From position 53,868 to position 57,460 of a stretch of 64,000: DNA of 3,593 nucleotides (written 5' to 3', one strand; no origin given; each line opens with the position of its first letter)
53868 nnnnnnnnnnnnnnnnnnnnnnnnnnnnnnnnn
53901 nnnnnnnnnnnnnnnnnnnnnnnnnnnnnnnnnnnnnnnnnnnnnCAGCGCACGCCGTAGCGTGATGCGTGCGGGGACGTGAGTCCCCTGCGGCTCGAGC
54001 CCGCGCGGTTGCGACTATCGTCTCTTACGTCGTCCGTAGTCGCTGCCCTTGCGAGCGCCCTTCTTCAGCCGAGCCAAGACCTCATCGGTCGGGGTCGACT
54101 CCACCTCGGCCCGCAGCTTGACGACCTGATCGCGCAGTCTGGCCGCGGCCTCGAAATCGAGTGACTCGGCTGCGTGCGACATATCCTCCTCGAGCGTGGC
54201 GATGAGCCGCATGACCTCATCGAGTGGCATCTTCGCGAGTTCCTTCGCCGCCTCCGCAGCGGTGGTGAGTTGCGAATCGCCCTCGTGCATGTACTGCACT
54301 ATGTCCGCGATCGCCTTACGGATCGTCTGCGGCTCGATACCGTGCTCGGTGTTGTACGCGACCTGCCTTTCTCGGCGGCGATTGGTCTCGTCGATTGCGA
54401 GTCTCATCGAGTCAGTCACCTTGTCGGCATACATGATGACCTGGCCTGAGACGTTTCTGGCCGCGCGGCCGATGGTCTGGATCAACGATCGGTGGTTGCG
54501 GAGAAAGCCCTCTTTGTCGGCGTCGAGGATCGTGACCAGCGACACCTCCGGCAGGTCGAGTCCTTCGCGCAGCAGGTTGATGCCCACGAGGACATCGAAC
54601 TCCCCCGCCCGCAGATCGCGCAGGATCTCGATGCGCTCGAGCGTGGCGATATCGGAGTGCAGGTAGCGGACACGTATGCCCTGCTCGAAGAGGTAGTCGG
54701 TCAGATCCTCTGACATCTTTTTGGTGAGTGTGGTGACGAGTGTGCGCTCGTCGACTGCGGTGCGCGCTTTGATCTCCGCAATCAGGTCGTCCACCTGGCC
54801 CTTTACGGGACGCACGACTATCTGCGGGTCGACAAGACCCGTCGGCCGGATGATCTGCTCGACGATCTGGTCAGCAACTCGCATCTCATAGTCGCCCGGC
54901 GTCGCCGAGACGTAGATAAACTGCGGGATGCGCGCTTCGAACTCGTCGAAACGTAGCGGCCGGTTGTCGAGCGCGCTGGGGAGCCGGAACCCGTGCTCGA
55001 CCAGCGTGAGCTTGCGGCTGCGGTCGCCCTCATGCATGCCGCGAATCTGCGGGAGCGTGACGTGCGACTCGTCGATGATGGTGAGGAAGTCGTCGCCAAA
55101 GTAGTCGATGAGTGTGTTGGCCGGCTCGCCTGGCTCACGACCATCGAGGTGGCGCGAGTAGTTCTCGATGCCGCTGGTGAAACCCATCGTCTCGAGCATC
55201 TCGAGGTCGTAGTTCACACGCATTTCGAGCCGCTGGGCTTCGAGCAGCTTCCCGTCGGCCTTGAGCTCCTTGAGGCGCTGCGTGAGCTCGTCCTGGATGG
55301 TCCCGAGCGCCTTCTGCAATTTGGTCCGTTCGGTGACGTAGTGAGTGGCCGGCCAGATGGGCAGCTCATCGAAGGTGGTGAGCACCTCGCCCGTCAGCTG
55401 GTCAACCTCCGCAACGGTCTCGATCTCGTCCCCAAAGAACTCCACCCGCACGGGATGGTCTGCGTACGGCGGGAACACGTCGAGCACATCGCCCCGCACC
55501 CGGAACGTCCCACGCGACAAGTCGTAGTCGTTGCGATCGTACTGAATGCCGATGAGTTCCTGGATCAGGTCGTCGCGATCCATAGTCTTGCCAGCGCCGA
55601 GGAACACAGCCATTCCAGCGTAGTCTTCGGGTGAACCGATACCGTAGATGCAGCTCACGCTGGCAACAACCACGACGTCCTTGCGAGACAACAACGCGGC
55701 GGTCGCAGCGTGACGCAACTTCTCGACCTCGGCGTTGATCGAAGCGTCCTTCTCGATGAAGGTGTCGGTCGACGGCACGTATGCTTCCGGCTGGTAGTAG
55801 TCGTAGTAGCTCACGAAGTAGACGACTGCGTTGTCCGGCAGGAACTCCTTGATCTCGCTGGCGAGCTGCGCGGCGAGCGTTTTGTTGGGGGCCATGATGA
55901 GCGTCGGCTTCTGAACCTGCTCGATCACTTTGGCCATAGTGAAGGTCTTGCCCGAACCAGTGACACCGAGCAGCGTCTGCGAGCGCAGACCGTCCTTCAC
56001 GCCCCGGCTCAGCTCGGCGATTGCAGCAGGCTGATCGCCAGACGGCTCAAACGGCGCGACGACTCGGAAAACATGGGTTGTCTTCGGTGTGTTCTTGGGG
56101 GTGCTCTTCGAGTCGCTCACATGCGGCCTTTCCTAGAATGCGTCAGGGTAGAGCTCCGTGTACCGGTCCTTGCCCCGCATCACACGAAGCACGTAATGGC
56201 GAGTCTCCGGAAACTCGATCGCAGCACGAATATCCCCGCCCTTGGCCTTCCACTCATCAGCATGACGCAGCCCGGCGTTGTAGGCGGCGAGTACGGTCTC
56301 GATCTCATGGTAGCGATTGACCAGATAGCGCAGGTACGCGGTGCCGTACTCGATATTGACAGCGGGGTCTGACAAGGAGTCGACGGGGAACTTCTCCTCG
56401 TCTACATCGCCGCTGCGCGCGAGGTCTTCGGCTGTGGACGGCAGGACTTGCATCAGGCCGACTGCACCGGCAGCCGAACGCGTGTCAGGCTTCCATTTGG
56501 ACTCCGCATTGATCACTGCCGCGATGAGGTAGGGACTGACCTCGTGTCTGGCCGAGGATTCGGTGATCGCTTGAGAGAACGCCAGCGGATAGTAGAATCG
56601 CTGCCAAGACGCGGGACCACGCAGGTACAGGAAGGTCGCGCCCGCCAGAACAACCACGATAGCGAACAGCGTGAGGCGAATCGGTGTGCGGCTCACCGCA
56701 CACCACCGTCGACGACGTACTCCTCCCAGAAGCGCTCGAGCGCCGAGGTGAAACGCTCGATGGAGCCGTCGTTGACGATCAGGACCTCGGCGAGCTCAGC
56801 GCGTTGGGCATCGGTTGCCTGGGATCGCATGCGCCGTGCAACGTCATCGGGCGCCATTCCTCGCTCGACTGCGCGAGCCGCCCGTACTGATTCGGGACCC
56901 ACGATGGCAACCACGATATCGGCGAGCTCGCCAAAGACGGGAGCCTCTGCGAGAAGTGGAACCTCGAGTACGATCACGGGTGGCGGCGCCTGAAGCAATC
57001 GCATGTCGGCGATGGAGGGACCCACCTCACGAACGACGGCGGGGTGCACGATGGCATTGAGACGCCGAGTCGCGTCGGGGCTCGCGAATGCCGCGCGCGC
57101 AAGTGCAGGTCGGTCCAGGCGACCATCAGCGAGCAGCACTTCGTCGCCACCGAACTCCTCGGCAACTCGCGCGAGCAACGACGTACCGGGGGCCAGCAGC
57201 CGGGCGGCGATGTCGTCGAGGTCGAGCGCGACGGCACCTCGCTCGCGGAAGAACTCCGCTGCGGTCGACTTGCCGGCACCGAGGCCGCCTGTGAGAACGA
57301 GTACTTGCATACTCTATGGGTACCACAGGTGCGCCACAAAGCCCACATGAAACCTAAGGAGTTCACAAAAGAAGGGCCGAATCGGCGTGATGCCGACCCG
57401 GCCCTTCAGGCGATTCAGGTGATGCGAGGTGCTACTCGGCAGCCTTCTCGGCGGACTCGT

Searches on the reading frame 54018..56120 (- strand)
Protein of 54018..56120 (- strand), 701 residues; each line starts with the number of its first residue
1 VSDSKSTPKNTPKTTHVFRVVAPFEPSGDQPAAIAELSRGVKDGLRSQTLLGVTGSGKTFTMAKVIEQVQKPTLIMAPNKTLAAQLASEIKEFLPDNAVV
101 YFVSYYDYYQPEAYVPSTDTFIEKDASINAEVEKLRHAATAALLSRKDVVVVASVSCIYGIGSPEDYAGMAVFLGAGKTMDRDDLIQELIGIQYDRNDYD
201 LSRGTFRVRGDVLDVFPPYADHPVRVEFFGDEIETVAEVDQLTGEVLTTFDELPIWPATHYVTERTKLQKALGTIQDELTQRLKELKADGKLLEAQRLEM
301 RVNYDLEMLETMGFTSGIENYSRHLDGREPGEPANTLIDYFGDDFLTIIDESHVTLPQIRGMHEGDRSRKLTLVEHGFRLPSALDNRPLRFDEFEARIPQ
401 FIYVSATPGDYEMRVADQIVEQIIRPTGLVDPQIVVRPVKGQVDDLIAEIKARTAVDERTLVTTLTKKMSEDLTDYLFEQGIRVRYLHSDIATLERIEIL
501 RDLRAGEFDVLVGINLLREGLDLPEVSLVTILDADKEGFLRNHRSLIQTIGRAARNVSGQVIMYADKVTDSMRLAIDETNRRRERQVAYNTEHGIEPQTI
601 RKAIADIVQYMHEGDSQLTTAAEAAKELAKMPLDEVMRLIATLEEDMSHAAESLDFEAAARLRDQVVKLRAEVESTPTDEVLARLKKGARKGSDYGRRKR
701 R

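Call 13: search_protein_families(library=pfam, proteins=[window:54018-56120:-], max_evalue=0.01)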
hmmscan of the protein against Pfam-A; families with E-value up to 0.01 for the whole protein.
window:54018-56120:- (701 aa): 9 families
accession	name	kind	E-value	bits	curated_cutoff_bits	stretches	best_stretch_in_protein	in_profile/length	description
PF17757.6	UvrB_inter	-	7.8e-32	109.7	22.9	1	174-261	3-91/91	UvrB interaction domain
PF12344.14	UvrB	-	8.3e-23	80.4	27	1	563-604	1-42/43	Ultra-violet resistance protein B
PF00271.37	Helicase_C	-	7.7e-21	74.9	23.5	1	444-556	4-109/110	Helicase conserved C-terminal domain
PF04851.21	ResIII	-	1.1e-09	38.9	22.5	1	27-98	5-81/164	Type III restriction enzyme, res subunit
PF02151.25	UVR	-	4.5e-09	36.2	21.5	1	638-671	2-35/36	UvrB/uvrC motif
PF00270.35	DEAD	-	1.4e-05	25.3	26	1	30-96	4-71/167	DEAD/DEAH box helicase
PF25588.1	DUF7934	-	0.00034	20.4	30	1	608-695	149-235/333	Family of unknown function (DUF7934)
PF13401.12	AAA_22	-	0.004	17.9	27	0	49-148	9-84/130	AAA domain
PF13604.12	AAA_30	-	0.0042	17.3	27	1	41-90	14-66/191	AAA domain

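Call 18: find_related_loci(query=window:54018-56120:-, collection=genome_contigs, flank=10000)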
Query window:54018-56120:- (701 aa) in genome_contigs; peptide patterns used: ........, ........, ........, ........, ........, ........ (x = any residue, [..] = any of these).
600 stretches matched a pattern (row limit reached: there are more); 600 encode a relative of the query (tblastn E <= 1e-3); the best 80 are kept; 80 distinct loci.
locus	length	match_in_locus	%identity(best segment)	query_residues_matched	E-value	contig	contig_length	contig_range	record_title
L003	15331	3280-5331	74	10-699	0e+0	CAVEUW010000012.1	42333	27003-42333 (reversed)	Senegalimassilia sp. isolate H07633-L1_cleanbin_000014 genome assembly, contig: Spades_H07633-L1_contig_373, whole genom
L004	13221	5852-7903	73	10-699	0e+0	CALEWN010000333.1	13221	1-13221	MAG TPA_asm: uncultured Senegalimassilia sp. isolate SRR5024285_bin.159_CONCOCT_v1.1_MAG genome assembly, contig: ERZ505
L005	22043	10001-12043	74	18-699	0e+0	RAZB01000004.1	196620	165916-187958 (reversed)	Bacterium D16-34 strain D16-34 Scaffold4_1, whole genome shotgun sequence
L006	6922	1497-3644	67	17-701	0e+0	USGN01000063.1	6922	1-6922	uncultured Collinsella sp. isolate UMGS1701 genome assembly, contig: NODE_1845_length_6922_cov_2.089850, whole genome sh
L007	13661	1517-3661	67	18-701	0e+0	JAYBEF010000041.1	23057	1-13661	MAG: Collinsella sp. isolate P022L1-18 NODE_805_length_23057_cov_37.017520, whole genome shotgun sequence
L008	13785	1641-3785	67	18-701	0e+0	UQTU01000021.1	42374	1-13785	uncultured Collinsella sp. isolate UMGS640 genome assembly, contig: NODE_290_length_42374_cov_9.073646, whole genome sho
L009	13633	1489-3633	67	18-701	0e+0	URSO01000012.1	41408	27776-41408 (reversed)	uncultured Collinsella sp. isolate UMGS1300 genome assembly, contig: NODE_529_length_41408_cov_4.951829, whole genome sh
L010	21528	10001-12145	68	18-700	0e+0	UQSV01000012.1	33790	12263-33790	uncultured Coriobacteriaceae bacterium isolate UMGS609 genome assembly, contig: NODE_589_length_33790_cov_5.426323, whol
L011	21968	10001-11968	64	18-674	0e+0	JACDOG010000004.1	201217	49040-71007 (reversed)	MAG: Thermoanaerobacteraceae bacterium isolate GB_MAG15_131 c_000000000051, whole genome shotgun sequence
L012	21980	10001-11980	64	18-670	0e+0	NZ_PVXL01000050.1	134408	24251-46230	Neomoorella stamsii strain DSM 26217 MOST_contig000050, whole genome shotgun sequence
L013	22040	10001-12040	61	18-700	0e+0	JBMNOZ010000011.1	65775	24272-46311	MAG: Desulfitobacteriia bacterium isolate SBF912SR4HQ0006 scaffold_809_c1, whole genome shotgun sequence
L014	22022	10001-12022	61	11-673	0e+0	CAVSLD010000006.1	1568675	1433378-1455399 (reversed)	MAG: uncultured Iamiaceae bacterium isolate MFD01721.bin.2.172 genome assembly, contig: contig_6575, whole genome shotgu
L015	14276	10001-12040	61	18-673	0e+0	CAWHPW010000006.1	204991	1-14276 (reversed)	MAG: uncultured Actinomycetota bacterium isolate MFD08497.bin.1.32 genome assembly, contig: contig_136250, whole genome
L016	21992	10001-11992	63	18-673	0e+0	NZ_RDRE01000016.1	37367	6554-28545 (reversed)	Corynebacterium gottingense strain DSM 103494 DSM103494T_16, whole genome shotgun sequence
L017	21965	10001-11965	61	18-674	0e+0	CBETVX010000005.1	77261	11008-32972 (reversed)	MAG TPA_asm: uncultured Eubacteriales bacterium isolate SRR13515399_binner123_Refined_12 genome assembly, contig: ERZ250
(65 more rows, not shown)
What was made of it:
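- Tried and rejected: The second and last scan went to UvrB, for taxonomy (call 18).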

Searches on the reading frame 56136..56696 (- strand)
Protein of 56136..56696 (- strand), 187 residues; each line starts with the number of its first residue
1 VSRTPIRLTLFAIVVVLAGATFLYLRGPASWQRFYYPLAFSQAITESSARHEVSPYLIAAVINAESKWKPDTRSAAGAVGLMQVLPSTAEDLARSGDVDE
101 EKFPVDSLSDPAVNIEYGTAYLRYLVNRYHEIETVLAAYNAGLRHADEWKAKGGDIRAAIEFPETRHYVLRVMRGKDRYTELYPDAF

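Call 13: search_protein_families(library=pfam, proteins=[window:56136-56696:-], max_evalue=0.01)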
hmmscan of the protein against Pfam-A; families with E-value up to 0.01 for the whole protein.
window:56136-56696:- (187 aa): 2 families
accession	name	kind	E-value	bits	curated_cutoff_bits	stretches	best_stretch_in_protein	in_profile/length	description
PF01464.25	SLT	-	7.8e-28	96.8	21.3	1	44-154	3-109/117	Transglycosylase SLT domain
PF13406.11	SLT_2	-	0.0011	18.7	24.3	0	73-110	150-187/292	Transglycosylase SLT domain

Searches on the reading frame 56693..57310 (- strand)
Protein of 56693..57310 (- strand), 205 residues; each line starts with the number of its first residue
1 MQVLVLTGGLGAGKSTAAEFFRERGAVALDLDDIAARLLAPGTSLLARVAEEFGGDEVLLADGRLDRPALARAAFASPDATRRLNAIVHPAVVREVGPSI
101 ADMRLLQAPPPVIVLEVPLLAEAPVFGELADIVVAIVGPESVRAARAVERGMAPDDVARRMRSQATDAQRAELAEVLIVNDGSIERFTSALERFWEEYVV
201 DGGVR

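Call 13: search_protein_families(library=pfam, proteins=[window:56696-57310:-], max_evalue=0.01)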
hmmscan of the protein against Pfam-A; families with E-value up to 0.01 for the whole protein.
window:56696-57310:- (205 aa): 3 families
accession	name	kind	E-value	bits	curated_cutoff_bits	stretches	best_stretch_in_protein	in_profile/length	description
PF01121.26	CoaE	-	2.1e-40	138.7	27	1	4-185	3-179/180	Dephospho-CoA kinase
PF13671.12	AAA_33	-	0.00019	22.2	27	1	3-88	1-92/143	AAA domain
PF13238.12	AAA_18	-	0.0098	16.8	29.4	0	5-46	2-38/128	AAA domain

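Call 71: find_encoding_contigs(protein=window:56693-57310:-, flank=10000, max_places=4)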
Protein window:56693-57310:- (205 aa): 1 contig read that carries it; 1 place shown.
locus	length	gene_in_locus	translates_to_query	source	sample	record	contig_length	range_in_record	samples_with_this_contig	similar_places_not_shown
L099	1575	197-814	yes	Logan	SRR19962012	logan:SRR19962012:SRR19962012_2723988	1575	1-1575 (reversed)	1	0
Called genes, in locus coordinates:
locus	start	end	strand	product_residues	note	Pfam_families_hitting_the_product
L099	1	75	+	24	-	?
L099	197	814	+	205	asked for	PF01121:CoaE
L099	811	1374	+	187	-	PF01464:SLT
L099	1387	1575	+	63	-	?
